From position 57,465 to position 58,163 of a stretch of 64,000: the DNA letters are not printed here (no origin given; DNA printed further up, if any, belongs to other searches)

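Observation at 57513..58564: AT-rich two-gene islet (HKD/PLD nuclease + Mrr-N-like winged helix) between argS and leuA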

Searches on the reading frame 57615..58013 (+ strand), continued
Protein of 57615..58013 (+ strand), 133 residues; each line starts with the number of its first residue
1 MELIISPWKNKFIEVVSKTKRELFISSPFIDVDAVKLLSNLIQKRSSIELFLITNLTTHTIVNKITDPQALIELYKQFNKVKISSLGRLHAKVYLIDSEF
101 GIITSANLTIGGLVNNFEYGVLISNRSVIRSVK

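Call 25: search_protein_families(library=pfam, proteins=[P0059, P0061, P0063, P0064, P0075, P0095, P0071, P0110], max_evalue=1)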
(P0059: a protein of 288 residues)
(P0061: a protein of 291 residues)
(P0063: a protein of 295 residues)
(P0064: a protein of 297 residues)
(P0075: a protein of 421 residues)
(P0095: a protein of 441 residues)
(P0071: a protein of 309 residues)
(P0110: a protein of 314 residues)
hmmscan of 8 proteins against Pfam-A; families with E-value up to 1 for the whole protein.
P0059 (288 aa): 5 families
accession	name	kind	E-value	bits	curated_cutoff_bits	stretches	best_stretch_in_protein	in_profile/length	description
PF13091.12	PLDc_2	-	9.2e-15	55.1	27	1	15-136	1-129/132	PLD-like domain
PF00614.28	PLDc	-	0.00013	22.2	21.9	1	88-110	5-27/28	Phospholipase D Active site motif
PF09565.16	RE_NgoFVII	-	0.021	14.6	23.8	1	82-135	87-145/162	NgoFVII restriction endonuclease N-terminal PLD domain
PF06698.16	DUF1192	-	0.093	13.3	25.5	1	158-175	27-44/58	Protein of unknown function (DUF1192)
PF02181.28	FH2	-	0.12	12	34.8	1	122-222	254-358/372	Formin Homology 2 Domain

P0061 (291 aa): 4 families
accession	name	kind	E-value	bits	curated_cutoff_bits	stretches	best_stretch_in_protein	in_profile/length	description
PF13091.12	PLDc_2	-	7.2e-12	45.7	27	1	15-137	3-125/132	PLD-like domain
PF00614.28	PLDc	-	0.0004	20.7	21.9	1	94-113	6-25/28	Phospholipase D Active site motif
PF09565.16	RE_NgoFVII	-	0.00059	19.6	23.8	1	21-137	16-142/162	NgoFVII restriction endonuclease N-terminal PLD domain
PF11495.14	Regulator_TrmB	-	0.15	11.7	22.2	1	76-136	63-120/233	Archaeal transcriptional regulator TrmB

P0063 (295 aa): 4 families
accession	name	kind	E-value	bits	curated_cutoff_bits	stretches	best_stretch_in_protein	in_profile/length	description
PF13091.12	PLDc_2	-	1.2e-08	35.3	27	1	93-145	76-128/132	PLD-like domain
PF13578.12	Methyltransf_24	-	0.03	15.6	26.3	1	252-283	73-104/105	Methyltransferase domain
PF00614.28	PLDc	-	0.03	14.8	21.9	1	97-118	4-25/28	Phospholipase D Active site motif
PF23493.1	CysS_C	-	0.052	14.1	23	1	261-285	23-46/51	Cysteinyl-tRNA ligase anticodon binding domain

P0064 (297 aa): 4 families
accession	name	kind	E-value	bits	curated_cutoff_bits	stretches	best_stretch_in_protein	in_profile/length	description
PF13091.12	PLDc_2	-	2.9e-08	34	27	1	95-148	77-130/132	PLD-like domain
PF09565.16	RE_NgoFVII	-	0.00038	20.3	23.8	1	82-148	76-147/162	NgoFVII restriction endonuclease N-terminal PLD domain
PF14338.12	Mrr_N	-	0.045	14.4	29.5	1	219-291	8-78/87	Mrr N-terminal domain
PF00614.28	PLDc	-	0.17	12.5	21.9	1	99-119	5-25/28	Phospholipase D Active site motif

P0075 (421 aa): 4 families
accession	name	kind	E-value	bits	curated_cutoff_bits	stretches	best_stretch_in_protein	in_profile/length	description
PF13091.12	PLDc_2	-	2.5e-13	50.4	27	1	15-140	1-127/132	PLD-like domain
PF00614.28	PLDc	-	7.6e-05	23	21.9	1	93-114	4-25/28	Phospholipase D Active site motif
PF09565.16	RE_NgoFVII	-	0.00083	19.1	23.8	1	90-140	89-144/162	NgoFVII restriction endonuclease N-terminal PLD domain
PF14338.12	Mrr_N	-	0.075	13.6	29.5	1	227-286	21-79/87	Mrr N-terminal domain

P0095 (441 aa): 2 families
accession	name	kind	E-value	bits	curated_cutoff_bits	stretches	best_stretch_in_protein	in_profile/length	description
PF13091.12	PLDc_2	-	7.3e-09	36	27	1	14-138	2-127/132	PLD-like domain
PF00614.28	PLDc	-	0.094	13.2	21.9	1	91-114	4-27/28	Phospholipase D Active site motif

P0071 (309 aa): 5 families
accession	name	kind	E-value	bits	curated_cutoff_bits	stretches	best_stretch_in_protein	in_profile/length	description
PF13091.12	PLDc_2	-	7.9e-10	39.1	27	1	83-151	60-130/132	PLD-like domain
PF00614.28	PLDc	-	0.00044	20.6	21.9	1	102-124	5-27/28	Phospholipase D Active site motif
PF14338.12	Mrr_N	-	0.0016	19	29.5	1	221-297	7-83/87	Mrr N-terminal domain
PF00081.27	Sod_Fe_N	-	0.13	13.2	27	0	252-279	18-45/82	Iron/manganese superoxide dismutases, alpha-hairpin domain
PF08621.15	RPAP1_N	-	0.26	11.5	25.3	1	187-210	20-43/46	RPAP1-like, N-terminal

P0110 (314 aa): 3 families
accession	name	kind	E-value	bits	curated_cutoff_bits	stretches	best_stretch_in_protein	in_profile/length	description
PF13091.12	PLDc_2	-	1.1e-10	41.9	27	1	45-163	8-130/132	PLD-like domain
PF09565.16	RE_NgoFVII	-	0.006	16.4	23.8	1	107-160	86-144/162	NgoFVII restriction endonuclease N-terminal PLD domain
PF19901.4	DUF6374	-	0.04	14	25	1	151-188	11-49/59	Family of unknown function (DUF6374)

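Call 26: search_protein_families(library=ncbifam, proteins=[P0059, P0061, P0063, P0075, P0095], max_evalue=1)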
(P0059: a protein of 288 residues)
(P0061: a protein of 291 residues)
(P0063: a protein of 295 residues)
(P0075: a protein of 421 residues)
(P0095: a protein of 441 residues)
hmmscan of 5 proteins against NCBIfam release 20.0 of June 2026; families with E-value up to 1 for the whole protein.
P0059 (288 aa): 9 families
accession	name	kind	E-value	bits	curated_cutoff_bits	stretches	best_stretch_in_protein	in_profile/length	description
NF038319.1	DISARM_DrmC_I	equivalog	1.3e-17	64.2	133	1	11-137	95-233/236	DISARM system phospholipase D-like protein DrmC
NF010490.0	PRK13912.1-1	equivalog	0.00085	19.4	211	1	11-132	31-149/159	nuclease NucT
NF009107.0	PRK12452.1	equivalog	0.0013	17.5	787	1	11-142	345-480/509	cardiolipin synthase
TIGR04265.1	bac_cardiolipin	equivalog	0.0044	16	290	1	12-148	320-460/483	cardiolipin synthase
NF010492.0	PRK13912.1-3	equivalog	0.0047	16.5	297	1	85-130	118-163/178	nuclease NucT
NF041068.1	DpdK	equivalog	0.0049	16.5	100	1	74-135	101-163/167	phospholipase D-like domain-containing protein DpdK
NF006946.0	PRK09428.1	equivalog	0.022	13.7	314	1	88-171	356-442/451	CDP-diacylglycerol--serine O-phosphatidyltransferase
NF010491.0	PRK13912.1-2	equivalog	0.035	13.9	225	1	85-122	120-155/180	nuclease NucT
NF010493.0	PRK13912.1-4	equivalog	0.12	12.4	351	1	82-129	108-155/171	nuclease NucT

P0061 (291 aa): 7 families
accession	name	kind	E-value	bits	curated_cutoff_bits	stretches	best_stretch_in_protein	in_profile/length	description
NF038319.1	DISARM_DrmC_I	equivalog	1.2e-14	54.5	133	1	13-139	99-230/236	DISARM system phospholipase D-like protein DrmC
TIGR04265.1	bac_cardiolipin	equivalog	1.7e-05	24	290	1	13-152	323-459/483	cardiolipin synthase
NF009107.0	PRK12452.1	equivalog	2.4e-05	23.3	787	1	92-154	425-487/509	cardiolipin synthase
NF008427.0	PRK11263.1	equivalog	0.049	12.7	281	1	15-143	214-339/409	cardiolipin synthase ClsB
NF010490.0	PRK13912.1-1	equivalog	0.07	13.2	211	1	94-138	106-150/159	nuclease NucT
NF010492.0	PRK13912.1-3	equivalog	0.12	11.9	297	1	91-137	119-165/178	nuclease NucT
TIGR03260.1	met_CoM_red_D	equivalog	0.16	11.9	100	1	119-161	95-136/150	methyl-coenzyme M reductase operon protein D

P0063 (295 aa): 3 families
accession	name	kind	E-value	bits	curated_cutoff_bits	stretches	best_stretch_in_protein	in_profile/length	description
NF038319.1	DISARM_DrmC_I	equivalog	2.1e-14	53.7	133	1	94-147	180-233/236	DISARM system phospholipase D-like protein DrmC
NF008427.0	PRK11263.1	equivalog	0.048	12.7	281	1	98-141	289-332/409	cardiolipin synthase ClsB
NF050139.1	PirA_Argsyn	equivalog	0.18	11.8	50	1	168-202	6-40/48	arginine synthesis PII-interacting regulator PirA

P0075 (421 aa): 7 families
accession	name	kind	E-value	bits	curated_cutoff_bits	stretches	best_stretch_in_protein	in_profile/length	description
NF038319.1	DISARM_DrmC_I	equivalog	1.5e-13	50.8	133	1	9-141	93-231/236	DISARM system phospholipase D-like protein DrmC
NF008427.0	PRK11263.1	equivalog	0.0098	15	281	1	94-141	289-336/409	cardiolipin synthase ClsB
NF041068.1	DpdK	equivalog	0.02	14.5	100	1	87-134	110-156/167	phospholipase D-like domain-containing protein DpdK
NF009107.0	PRK12452.1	equivalog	0.028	13.1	787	1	93-143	425-475/509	cardiolipin synthase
TIGR04265.1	bac_cardiolipin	equivalog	0.048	12.6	290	1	94-142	400-448/483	cardiolipin synthase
NF010490.0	PRK13912.1-1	equivalog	0.052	13.6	211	1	95-139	106-150/159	nuclease NucT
NF010492.0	PRK13912.1-3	equivalog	0.053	13.1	297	1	89-136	116-163/178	nuclease NucT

P0095 (441 aa): 1 family
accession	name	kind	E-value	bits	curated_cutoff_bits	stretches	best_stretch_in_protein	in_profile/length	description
NF038319.1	DISARM_DrmC_I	equivalog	1.4e-13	51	133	1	13-139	99-231/236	DISARM system phospholipase D-like protein DrmC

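Call 48: find_encoding_contigs(protein=P0046, flank=4000, max_places=2)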
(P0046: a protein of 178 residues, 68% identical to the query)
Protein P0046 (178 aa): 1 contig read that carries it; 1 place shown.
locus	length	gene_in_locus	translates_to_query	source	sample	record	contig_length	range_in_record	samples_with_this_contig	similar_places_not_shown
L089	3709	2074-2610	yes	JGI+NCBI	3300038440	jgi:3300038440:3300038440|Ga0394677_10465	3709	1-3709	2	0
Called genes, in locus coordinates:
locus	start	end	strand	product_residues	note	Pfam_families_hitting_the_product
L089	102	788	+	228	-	PF00005:ABC_tran, PF13304:AAA_21 (faint)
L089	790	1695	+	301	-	PF18075:FtsX_ECD, PF02687:FtsX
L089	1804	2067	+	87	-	-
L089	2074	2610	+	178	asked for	PF13091:PLDc_2, PF00614:PLDc (weak)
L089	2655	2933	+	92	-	-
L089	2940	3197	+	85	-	-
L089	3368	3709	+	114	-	?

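Call 49: find_encoding_contigs(protein=P0045, flank=6000, max_places=2)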
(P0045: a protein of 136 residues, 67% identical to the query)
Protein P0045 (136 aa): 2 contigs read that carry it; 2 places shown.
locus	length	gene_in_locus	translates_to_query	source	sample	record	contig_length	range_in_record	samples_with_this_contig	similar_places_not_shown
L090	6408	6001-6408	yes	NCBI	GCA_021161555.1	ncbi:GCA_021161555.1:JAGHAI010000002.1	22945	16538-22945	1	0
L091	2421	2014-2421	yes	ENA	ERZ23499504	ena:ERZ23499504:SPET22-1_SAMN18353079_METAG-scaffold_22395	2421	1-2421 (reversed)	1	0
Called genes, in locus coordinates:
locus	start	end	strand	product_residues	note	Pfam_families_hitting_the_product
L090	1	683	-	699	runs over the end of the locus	PF01640:Peptidase_C10, PF18962:Por_Secre_tail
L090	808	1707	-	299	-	PF02899:Phage_int_SAM_1, PF13495:Phage_int_SAM_4 (weak), PF00589:Phage_integrase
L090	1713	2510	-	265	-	PF13489:Methyltransf_23, PF01209:Ubie_methyltran, PF13847:Methyltransf_31, PF08241:Methyltransf_11, PF08242:Methyltransf_12, PF13649:Methyltransf_25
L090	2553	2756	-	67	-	PF11146:DUF2905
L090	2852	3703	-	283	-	PF18075:FtsX_ECD, PF02687:FtsX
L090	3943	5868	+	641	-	PF02824:TGS, PF07973:tRNA_SAD, PF00587:tRNA-synt_2b, PF03129:HGTP_anticodon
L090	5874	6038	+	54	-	-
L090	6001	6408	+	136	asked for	PF13091:PLDc_2, PF00614:PLDc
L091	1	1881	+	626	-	?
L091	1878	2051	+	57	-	-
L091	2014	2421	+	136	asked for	PF13091:PLDc_2, PF00614:PLDc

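Call 73: search_protein_families(library=pfam, proteins=[L089:1804-2067:+], max_evalue=0.01)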
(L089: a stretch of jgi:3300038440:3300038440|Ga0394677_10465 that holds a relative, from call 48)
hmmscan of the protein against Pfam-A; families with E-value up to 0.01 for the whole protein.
L089:1804-2067:+ (87 aa): 0 families

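Call 75: search_protein_families(library=pfam, alignment_id=A6, max_evalue=0.1)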
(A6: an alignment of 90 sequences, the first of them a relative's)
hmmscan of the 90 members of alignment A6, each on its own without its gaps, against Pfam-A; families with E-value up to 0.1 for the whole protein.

A. member 1, P0059 (288 aa): 4 families
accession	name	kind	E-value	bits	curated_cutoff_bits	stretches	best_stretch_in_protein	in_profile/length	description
PF13091.12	PLDc_2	-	9.2e-15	55.1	27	1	15-136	1-129/132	PLD-like domain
PF00614.28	PLDc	-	0.00013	22.2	21.9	1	88-110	5-27/28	Phospholipase D Active site motif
PF09565.16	RE_NgoFVII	-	0.021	14.6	23.8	0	82-135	87-145/162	NgoFVII restriction endonuclease N-terminal PLD domain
PF06698.16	DUF1192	-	0.093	13.3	25.5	0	158-175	27-44/58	Protein of unknown function (DUF1192)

B. families by the number of members that match (of 90 scanned): 46 families (the first 25 are shown)
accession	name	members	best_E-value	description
PF13091.12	PLDc_2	90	4.9e-16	PLD-like domain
PF00614.28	PLDc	70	1.9e-08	Phospholipase D Active site motif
PF09565.16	RE_NgoFVII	60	4.5e-08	NgoFVII restriction endonuclease N-terminal PLD domain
PF14338.12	Mrr_N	21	0.00012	Mrr N-terminal domain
PF06969.22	HemN_C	2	0.035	HemN C-terminal domain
PF05292.17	MCD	1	6.6e-05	Malonyl-CoA decarboxylase C-terminal domain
PF24706.1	DUF7669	1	0.00059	Domain of unknown function (DUF7669)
PF04368.18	DUF507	1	0.00073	Protein of unknown function (DUF507)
PF02181.28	FH2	1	0.00091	Formin Homology 2 Domain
PF19296.4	RelA_AH_RIS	1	0.0014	RelA/SpoT, AH and RIS domains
PF00815.25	Histidinol_dh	1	0.0034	Histidinol dehydrogenase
PF11308.14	Glyco_hydro_129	1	0.0049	Glycosyl hydrolases related to GH101 family, GH129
PF06453.16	LT-IIB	1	0.0067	Type II heat-labile enterotoxin , B subunit (LT-IIB)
PF09921.14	DUF2153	1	0.0078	Uncharacterized protein conserved in archaea (DUF2153)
PF22181.1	TarS_linker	1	0.0096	Glycosyl transferase TarS linker domain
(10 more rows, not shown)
